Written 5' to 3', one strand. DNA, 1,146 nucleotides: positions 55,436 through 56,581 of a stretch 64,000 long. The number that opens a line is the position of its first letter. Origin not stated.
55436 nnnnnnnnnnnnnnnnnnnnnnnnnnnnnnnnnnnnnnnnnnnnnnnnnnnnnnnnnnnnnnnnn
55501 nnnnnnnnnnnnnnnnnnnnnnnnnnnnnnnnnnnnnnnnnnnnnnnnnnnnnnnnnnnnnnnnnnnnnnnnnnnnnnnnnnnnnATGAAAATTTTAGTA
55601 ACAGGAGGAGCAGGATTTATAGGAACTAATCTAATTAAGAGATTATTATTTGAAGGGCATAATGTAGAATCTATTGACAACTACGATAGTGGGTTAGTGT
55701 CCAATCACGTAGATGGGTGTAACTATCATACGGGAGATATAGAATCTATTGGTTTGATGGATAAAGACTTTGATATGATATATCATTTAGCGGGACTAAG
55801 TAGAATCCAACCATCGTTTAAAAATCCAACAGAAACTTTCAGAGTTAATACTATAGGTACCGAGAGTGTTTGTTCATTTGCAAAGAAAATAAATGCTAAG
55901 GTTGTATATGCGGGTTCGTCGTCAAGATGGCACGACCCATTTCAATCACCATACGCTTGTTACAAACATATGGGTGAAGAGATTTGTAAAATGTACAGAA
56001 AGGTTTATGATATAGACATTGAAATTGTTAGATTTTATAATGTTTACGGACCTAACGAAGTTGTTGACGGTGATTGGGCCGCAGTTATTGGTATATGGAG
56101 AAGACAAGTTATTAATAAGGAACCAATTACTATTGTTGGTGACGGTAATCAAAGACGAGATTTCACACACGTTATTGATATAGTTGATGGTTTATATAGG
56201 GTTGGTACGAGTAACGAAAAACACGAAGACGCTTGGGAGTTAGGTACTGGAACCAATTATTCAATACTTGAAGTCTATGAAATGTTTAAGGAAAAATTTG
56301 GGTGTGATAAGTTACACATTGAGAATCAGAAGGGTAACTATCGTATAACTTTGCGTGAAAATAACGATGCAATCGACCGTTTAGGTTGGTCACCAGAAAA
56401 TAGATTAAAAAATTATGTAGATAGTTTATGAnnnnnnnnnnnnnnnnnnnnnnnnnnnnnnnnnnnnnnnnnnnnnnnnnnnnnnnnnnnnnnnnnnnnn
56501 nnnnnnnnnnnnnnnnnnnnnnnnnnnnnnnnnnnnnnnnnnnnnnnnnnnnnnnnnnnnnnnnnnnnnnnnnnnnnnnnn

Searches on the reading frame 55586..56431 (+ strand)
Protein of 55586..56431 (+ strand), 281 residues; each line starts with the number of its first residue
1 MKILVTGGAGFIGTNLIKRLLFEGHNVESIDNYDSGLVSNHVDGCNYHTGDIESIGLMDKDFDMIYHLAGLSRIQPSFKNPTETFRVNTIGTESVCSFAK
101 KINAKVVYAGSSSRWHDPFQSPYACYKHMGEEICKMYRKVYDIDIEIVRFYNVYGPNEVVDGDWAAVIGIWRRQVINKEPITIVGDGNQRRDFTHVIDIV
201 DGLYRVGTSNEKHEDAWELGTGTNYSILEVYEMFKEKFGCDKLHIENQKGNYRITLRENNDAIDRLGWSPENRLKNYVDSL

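Call 16: search_protein_families(library=phrogs, proteins=[window:55586-56431:+], max_evalue=0.0001)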
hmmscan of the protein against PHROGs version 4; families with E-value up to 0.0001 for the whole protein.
window:55586-56431:+ (281 aa): 1 family
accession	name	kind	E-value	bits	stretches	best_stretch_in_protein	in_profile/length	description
phrog_540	-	DNA, RNA and nucleotide metabolism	7.6e-61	207.4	1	1-272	293-581/715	nucleotide-sugar epimerase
